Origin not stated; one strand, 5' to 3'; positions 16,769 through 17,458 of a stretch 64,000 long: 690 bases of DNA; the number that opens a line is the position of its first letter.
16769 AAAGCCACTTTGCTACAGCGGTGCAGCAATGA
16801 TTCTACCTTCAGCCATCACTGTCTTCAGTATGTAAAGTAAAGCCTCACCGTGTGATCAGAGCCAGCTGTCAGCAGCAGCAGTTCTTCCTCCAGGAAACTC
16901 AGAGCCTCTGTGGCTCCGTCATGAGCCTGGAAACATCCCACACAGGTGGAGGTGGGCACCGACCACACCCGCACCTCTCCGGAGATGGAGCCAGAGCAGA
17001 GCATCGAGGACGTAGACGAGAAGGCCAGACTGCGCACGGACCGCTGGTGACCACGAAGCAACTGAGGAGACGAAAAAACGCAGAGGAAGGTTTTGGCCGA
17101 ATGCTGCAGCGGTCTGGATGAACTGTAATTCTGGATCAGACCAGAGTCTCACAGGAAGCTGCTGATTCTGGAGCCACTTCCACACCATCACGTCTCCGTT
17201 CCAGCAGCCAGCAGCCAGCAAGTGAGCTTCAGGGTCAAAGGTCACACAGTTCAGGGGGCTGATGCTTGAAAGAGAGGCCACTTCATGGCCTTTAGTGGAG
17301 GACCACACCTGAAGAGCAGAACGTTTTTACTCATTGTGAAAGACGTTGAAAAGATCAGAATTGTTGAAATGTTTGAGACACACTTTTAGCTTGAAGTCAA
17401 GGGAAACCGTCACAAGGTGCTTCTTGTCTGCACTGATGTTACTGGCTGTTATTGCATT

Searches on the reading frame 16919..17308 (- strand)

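Call 15: search_protein_families(library=pfam, proteins=[window:16919-17308:-], max_evalue=0.01)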
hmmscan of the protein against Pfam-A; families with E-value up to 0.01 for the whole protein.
window:16919-17308:- (129 aa): 4 families
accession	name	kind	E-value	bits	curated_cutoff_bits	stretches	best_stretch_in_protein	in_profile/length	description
PF00400.38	WD40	-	8.5e-05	23.4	27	1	17-43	12-38/39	WD domain, G-beta repeat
PF23414.1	Beta-prop_EML_2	-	0.0012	18.8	90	1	1-45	24-68/266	Echinoderm microtubule-associated protein second beta-propeller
PF23383.1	Beta-prop_IFT140_1st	-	0.0015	17.8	27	1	18-50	325-357/406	IFT140 first beta-propeller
PF24817.1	WD40_WDHD1_1st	-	0.0088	15.7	109.9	0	17-50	129-162/291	WDHD1 first WD40 domain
